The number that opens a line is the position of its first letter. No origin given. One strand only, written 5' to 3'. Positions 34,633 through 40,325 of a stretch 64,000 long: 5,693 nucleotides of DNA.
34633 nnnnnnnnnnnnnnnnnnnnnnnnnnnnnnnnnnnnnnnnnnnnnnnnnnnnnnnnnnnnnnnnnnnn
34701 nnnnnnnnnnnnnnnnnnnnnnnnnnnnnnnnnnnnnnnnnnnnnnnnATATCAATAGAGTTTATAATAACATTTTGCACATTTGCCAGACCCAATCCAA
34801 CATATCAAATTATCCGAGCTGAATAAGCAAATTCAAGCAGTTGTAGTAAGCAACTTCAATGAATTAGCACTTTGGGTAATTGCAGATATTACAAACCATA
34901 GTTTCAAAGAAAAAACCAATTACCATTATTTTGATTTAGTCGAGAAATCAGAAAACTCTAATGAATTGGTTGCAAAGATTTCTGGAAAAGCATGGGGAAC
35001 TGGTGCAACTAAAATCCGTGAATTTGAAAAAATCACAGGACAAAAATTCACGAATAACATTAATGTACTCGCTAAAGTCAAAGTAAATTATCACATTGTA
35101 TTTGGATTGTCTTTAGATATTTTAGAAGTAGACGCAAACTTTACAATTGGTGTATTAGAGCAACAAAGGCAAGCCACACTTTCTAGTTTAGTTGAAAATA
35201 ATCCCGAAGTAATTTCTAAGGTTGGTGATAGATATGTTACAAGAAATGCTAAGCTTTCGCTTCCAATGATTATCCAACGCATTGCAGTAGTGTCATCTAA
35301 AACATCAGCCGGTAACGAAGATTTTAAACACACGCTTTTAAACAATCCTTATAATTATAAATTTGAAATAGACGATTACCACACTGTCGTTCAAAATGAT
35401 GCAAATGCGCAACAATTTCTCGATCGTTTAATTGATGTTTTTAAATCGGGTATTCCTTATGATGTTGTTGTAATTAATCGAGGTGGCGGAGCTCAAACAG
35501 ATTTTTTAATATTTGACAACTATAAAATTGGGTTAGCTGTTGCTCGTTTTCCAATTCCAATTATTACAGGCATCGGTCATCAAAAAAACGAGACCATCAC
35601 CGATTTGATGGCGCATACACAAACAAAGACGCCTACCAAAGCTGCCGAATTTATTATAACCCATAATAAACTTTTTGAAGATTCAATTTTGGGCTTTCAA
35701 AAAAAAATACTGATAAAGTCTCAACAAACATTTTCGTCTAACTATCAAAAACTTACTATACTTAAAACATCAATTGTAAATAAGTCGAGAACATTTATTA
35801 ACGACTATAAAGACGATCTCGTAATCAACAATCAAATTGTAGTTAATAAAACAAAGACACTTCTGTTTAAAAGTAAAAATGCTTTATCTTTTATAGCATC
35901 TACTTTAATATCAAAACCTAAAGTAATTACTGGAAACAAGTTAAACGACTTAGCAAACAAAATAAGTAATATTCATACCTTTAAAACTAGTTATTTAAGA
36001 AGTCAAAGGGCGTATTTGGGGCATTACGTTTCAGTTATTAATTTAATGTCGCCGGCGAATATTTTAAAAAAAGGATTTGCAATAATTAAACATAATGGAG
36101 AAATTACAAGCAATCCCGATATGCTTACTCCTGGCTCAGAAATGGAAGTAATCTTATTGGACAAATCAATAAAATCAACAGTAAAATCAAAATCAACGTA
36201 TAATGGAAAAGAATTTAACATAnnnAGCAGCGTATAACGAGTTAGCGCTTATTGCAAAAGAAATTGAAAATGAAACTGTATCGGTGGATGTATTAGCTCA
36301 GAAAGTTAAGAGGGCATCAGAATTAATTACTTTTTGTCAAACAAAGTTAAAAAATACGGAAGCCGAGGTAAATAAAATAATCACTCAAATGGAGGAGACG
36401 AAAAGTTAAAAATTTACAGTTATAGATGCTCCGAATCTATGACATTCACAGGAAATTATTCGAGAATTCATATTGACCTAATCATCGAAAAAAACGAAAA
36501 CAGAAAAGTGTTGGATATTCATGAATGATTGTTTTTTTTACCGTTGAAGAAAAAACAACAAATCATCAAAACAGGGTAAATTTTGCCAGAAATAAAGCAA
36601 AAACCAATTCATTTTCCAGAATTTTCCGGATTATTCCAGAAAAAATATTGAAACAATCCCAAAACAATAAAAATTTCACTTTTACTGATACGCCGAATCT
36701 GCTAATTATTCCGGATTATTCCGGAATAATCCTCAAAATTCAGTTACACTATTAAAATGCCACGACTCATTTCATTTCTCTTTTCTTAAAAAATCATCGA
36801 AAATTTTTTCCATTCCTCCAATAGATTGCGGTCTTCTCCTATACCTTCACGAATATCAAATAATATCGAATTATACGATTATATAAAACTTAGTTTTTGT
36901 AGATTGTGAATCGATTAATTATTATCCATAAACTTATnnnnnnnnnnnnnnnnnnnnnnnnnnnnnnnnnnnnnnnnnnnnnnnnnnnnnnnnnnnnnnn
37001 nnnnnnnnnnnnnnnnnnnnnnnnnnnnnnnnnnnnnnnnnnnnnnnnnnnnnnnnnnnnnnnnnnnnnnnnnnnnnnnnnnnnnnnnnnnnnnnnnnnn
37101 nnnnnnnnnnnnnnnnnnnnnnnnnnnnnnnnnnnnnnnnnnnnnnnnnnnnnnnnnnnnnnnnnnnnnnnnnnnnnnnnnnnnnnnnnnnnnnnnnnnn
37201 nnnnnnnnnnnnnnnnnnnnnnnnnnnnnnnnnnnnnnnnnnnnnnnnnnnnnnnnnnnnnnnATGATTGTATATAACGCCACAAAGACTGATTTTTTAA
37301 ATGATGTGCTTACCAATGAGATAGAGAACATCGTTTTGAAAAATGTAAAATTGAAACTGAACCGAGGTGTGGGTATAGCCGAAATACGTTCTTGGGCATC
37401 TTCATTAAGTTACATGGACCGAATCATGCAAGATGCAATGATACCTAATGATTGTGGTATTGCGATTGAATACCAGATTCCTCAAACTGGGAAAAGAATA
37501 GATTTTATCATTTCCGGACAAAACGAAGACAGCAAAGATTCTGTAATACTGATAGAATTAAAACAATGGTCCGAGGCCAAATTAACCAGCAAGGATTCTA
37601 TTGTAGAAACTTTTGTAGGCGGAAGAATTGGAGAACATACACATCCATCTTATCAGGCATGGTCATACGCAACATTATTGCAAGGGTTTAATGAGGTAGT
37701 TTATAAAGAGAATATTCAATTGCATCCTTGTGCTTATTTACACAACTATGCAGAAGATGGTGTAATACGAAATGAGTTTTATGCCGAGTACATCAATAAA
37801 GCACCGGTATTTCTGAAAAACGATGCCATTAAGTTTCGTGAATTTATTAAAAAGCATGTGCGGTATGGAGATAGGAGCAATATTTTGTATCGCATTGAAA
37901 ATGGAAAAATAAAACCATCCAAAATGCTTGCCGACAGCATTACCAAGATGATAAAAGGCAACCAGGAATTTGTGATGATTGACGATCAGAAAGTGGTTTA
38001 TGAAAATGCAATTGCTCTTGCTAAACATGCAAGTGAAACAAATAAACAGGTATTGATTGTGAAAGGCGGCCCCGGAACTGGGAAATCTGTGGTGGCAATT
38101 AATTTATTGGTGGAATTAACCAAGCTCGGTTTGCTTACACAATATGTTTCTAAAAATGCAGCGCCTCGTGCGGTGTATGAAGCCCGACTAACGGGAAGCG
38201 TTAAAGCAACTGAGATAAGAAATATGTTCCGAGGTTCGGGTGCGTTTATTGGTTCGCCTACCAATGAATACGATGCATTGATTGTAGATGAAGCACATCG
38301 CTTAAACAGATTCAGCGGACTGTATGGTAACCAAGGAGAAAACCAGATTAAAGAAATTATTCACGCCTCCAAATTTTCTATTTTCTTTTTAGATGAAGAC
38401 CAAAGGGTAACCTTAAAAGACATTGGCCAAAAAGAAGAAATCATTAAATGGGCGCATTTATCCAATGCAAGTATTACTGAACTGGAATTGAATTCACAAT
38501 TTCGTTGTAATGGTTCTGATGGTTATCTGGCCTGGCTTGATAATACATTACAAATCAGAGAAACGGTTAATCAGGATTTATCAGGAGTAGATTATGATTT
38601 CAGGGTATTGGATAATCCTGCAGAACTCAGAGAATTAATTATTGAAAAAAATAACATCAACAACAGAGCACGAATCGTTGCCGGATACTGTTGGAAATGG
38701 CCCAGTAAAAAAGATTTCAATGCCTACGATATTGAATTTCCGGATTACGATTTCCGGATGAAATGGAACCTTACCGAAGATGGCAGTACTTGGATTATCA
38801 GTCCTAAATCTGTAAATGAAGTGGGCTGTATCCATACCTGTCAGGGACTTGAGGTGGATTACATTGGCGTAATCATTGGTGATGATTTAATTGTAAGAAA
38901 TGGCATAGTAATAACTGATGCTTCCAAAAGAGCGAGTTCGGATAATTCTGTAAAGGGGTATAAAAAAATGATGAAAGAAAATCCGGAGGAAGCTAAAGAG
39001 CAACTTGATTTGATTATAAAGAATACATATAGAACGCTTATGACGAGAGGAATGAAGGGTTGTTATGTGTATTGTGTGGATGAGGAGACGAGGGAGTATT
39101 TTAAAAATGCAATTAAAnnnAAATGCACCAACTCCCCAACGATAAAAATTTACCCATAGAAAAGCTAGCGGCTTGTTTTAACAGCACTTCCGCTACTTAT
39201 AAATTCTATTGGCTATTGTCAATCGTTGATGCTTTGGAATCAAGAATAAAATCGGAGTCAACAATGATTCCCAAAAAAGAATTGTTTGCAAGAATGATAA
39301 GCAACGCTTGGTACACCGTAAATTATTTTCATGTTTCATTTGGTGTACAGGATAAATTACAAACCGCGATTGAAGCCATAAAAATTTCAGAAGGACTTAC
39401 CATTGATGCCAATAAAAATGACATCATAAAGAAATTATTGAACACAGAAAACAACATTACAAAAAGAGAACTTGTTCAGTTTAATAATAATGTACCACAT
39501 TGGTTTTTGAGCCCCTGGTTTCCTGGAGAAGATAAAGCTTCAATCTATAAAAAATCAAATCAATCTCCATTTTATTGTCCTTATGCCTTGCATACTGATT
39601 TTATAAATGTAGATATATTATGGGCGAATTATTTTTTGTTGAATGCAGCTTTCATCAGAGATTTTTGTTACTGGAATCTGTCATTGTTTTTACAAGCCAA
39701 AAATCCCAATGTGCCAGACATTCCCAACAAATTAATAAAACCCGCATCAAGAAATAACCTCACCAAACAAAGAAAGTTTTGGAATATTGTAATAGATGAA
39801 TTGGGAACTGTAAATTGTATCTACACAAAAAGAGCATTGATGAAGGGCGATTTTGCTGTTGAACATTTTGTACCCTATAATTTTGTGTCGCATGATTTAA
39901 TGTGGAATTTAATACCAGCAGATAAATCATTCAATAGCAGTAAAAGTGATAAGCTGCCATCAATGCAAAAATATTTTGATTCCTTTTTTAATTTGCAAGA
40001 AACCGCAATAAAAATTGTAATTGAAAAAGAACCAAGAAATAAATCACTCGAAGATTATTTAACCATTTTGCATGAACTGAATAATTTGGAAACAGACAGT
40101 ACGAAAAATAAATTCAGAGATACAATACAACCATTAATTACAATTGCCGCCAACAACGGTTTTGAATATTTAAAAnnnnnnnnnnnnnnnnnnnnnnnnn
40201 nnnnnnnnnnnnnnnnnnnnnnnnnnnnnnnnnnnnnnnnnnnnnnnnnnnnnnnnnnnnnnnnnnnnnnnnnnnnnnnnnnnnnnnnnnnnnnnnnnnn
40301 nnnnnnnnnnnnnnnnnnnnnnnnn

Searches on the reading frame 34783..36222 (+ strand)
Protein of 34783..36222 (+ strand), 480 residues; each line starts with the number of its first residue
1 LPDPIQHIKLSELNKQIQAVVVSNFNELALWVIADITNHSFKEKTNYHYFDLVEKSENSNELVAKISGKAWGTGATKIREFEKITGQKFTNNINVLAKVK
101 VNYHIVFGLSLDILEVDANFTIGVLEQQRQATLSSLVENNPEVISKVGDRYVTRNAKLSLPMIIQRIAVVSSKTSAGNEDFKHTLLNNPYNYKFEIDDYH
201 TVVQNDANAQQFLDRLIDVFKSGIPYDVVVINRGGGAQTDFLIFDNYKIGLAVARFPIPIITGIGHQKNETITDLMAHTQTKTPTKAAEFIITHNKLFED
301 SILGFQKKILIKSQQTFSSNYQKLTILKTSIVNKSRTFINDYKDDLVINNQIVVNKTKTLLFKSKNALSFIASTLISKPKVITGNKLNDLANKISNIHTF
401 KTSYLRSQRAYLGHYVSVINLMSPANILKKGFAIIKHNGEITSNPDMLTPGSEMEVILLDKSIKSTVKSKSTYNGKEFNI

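Call 47: search_protein_families(library=padloc, proteins=[window:34783-36222:+], max_evalue=0.00001)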
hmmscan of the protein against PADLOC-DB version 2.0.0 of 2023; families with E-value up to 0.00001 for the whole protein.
window:34783-36222:+ (480 aa): 0 families

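Call 48: search_protein_families(library=pfam, proteins=[window:34783-36222:+], max_evalue=0.00001)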
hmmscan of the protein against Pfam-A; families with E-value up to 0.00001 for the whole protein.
window:34783-36222:+ (480 aa): 2 families
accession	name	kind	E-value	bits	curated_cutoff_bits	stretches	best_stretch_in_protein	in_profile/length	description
PF02601.20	Exonuc_VII_L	-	7.5e-55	187.1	35.9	1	153-465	3-314/315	Exonuclease VII, large subunit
PF13742.12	tRNA_anti_2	-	3.1e-08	34.2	27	1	9-116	2-94/95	OB-fold nucleic acid binding domain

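Call 62: find_related_loci(query=window:34783-36222:+, collection=genome_contigs, flank=1000)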
Query window:34783-36222:+ (480 aa) in genome_contigs; peptide patterns used: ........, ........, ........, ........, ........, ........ (x = any residue, [..] = any of these).
121 stretches matched a pattern; 32 encode a relative of the query (tblastn E <= 1e-3); 32 distinct loci.
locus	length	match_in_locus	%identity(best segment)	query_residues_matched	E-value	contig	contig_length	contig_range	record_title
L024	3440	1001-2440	96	1-480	0e+0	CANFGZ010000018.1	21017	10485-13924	MAG: Chitinophagaceae bacterium isolate Jr-14may18-23 genome assembly, contig: Jr-14may18-C3868, whole genome shotgun se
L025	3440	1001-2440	84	1-480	0e+0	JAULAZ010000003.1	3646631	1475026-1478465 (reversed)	MAG: Chitinophagaceae bacterium isolate MAG.10 contig_388, whole genome shotgun sequence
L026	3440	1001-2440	83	1-480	0e+0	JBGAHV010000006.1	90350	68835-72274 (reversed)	MAG: Ferruginibacter sp. isolate MAG_MBR_H125.10 MBRH125-10_opera_contig_1135, whole genome shotgun sequence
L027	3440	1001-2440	81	1-480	0e+0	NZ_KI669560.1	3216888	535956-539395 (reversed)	Sediminibacterium sp. C3 isolate Sediminibacterium sp. C3 scf7180000002434, whole genome shotgun sequence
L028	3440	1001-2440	77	1-480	0e+0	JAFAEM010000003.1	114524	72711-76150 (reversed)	MAG: Bacteroidetes bacterium isolate OH_SBlB_129 k127_1439593, whole genome shotgun sequence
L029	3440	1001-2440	78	1-480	0e+0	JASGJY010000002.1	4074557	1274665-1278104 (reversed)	MAG: Agriterribacter sp. isolate 5N527 JMF-2111-06-0005.ont.bin.527_1, whole genome shotgun sequence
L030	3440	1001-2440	71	1-480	0e+0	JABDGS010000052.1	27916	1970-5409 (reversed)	MAG: Bacteroidetes bacterium isolate BWOrgHeat_Nextera47_MAG5 3300021020.a:Ga0206931_1103, whole genome shotgun sequence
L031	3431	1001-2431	69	2-480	0e+0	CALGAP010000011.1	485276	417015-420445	MAG TPA_asm: uncultured Chitinophagaceae bacterium isolate SRR4028139_bin.74_CONCOCT_v1.1_MAG genome assembly, contig: E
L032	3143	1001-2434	66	3-480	0e+0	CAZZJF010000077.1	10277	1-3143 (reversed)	MAG TPA_asm: uncultured Ferruginibacter sp. isolate SRP124364_co1_90 genome assembly, contig: NODE_7583_length_10277_cov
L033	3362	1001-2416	64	7-479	0e+0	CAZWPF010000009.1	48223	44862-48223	MAG TPA_asm: uncultured Chitinophagaceae bacterium isolate SRP268622_co1_380 genome assembly, contig: NODE_1327_length_4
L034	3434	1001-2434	64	1-480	0e+0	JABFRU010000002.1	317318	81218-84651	MAG: Chitinophagaceae bacterium isolate S-RSF-IL-01 seq_1, whole genome shotgun sequence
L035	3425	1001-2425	64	5-480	0e+0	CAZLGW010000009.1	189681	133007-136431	MAG TPA_asm: uncultured Cytophagales bacterium isolate SRP344714_co1_321 genome assembly, contig: NODE_162_length_189681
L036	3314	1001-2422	64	7-480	0e+0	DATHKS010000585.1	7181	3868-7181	MAG TPA_asm: Chitinophagaceae bacterium isolate SMAG_U12586 k141_200622, whole genome shotgun sequence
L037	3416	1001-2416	63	8-480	0e+0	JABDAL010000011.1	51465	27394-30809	MAG: Bacteroidetes bacterium isolate BWOrgControl_Nextera31_MAG2 3300020653.a:Ga0206823_1020, whole genome shotgun seque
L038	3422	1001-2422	66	7-480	0e+0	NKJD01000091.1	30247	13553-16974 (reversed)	MAG: Flavobacterium sp. BFFFF2 NODE_1180, whole genome shotgun sequence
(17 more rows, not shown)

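Call 63: find_related_loci(query=window:34783-36222:+, collection=genome_contigs, flank=10000)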
Query window:34783-36222:+ (480 aa) in genome_contigs; peptide patterns used: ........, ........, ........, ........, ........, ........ (x = any residue, [..] = any of these).
121 stretches matched a pattern; 32 encode a relative of the query (tblastn E <= 1e-3); 32 distinct loci.
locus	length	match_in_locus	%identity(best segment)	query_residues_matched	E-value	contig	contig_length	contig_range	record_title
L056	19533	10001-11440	96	1-480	0e+0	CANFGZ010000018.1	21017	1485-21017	MAG: Chitinophagaceae bacterium isolate Jr-14may18-23 genome assembly, contig: Jr-14may18-C3868, whole genome shotgun se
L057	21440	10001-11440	84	1-480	0e+0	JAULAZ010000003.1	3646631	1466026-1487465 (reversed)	MAG: Chitinophagaceae bacterium isolate MAG.10 contig_388, whole genome shotgun sequence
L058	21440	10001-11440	83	1-480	0e+0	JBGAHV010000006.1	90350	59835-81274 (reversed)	MAG: Ferruginibacter sp. isolate MAG_MBR_H125.10 MBRH125-10_opera_contig_1135, whole genome shotgun sequence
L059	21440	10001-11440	81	1-480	0e+0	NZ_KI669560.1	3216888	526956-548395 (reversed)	Sediminibacterium sp. C3 isolate Sediminibacterium sp. C3 scf7180000002434, whole genome shotgun sequence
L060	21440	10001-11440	77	1-480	0e+0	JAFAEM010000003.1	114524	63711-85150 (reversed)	MAG: Bacteroidetes bacterium isolate OH_SBlB_129 k127_1439593, whole genome shotgun sequence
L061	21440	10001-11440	78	1-480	0e+0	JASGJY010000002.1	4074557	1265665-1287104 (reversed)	MAG: Agriterribacter sp. isolate 5N527 JMF-2111-06-0005.ont.bin.527_1, whole genome shotgun sequence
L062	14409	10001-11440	71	1-480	0e+0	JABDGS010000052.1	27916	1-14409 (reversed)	MAG: Bacteroidetes bacterium isolate BWOrgHeat_Nextera47_MAG5 3300021020.a:Ga0206931_1103, whole genome shotgun sequence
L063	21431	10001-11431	69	2-480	0e+0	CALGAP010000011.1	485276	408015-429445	MAG TPA_asm: uncultured Chitinophagaceae bacterium isolate SRR4028139_bin.74_CONCOCT_v1.1_MAG genome assembly, contig: E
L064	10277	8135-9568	66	3-480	0e+0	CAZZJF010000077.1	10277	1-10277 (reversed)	MAG TPA_asm: uncultured Ferruginibacter sp. isolate SRP124364_co1_90 genome assembly, contig: NODE_7583_length_10277_cov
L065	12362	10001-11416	64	7-479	0e+0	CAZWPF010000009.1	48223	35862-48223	MAG TPA_asm: uncultured Chitinophagaceae bacterium isolate SRP268622_co1_380 genome assembly, contig: NODE_1327_length_4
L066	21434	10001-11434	64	1-480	0e+0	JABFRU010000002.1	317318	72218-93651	MAG: Chitinophagaceae bacterium isolate S-RSF-IL-01 seq_1, whole genome shotgun sequence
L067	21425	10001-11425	64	5-480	0e+0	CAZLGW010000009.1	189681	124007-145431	MAG TPA_asm: uncultured Cytophagales bacterium isolate SRP344714_co1_321 genome assembly, contig: NODE_162_length_189681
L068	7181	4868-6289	64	7-480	0e+0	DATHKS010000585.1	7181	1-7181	MAG TPA_asm: Chitinophagaceae bacterium isolate SMAG_U12586 k141_200622, whole genome shotgun sequence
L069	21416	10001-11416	63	8-480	0e+0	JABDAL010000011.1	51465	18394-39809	MAG: Bacteroidetes bacterium isolate BWOrgControl_Nextera31_MAG2 3300020653.a:Ga0206823_1020, whole genome shotgun seque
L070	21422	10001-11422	66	7-480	0e+0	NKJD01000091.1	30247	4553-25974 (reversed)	MAG: Flavobacterium sp. BFFFF2 NODE_1180, whole genome shotgun sequence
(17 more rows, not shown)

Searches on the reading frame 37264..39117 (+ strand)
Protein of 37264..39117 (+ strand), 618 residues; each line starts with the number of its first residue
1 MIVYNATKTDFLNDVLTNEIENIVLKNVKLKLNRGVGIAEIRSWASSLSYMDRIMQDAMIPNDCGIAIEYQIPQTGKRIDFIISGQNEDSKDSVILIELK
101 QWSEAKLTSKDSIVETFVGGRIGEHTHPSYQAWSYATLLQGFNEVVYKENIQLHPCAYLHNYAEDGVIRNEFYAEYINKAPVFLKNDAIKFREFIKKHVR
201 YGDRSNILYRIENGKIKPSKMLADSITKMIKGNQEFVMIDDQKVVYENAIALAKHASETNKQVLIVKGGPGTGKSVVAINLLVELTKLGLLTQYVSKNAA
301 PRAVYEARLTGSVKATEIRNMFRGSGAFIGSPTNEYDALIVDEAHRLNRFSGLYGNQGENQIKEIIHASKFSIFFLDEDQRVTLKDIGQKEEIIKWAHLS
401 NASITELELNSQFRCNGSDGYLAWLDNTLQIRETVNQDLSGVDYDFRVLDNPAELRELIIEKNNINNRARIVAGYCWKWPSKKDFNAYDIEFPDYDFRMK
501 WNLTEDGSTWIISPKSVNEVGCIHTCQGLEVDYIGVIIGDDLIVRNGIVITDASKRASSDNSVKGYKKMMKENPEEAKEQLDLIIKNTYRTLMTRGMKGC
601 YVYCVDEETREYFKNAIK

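Call 47: search_protein_families(library=padloc, proteins=[window:37264-39117:+], max_evalue=0.00001)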
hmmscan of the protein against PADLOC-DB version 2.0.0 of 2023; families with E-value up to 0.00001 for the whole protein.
window:37264-39117:+ (618 aa): 3 families
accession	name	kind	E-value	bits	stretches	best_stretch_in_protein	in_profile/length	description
PDLC05014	PDC-S41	-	1.7e-15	54.4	2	383-603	419-622/657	-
PDLC02350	AbiO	-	2.2e-14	51.1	1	233-416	174-329/468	AbiO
PDLC02372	Nhi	-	1.3e-13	48.4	1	239-416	184-331/470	-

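Call 48: search_protein_families(library=pfam, proteins=[window:37264-39117:+], max_evalue=0.00001)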
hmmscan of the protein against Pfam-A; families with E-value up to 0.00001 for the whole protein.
window:37264-39117:+ (618 aa): 1 family
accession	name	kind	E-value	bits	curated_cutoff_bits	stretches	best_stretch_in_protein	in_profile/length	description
PF09848.15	SLFN-g3_helicase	-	8.4e-105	351.4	24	1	261-606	1-354/354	Schlafen group 3, DNA/RNA helicase domain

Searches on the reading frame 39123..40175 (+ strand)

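Call 47: search_protein_families(library=padloc, proteins=[window:39123-40175:+], max_evalue=0.00001)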
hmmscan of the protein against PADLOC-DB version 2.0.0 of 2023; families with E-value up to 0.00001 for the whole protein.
window:39123-40175:+ (351 aa): 0 families

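Call 48: search_protein_families(library=pfam, proteins=[window:39123-40175:+], max_evalue=0.00001)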
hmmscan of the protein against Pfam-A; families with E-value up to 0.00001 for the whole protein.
window:39123-40175:+ (351 aa): 1 family
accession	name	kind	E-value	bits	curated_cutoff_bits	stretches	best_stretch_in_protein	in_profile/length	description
PF13395.12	HNH_4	-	8.5e-07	29.3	22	1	232-279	1-53/54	HNH endonuclease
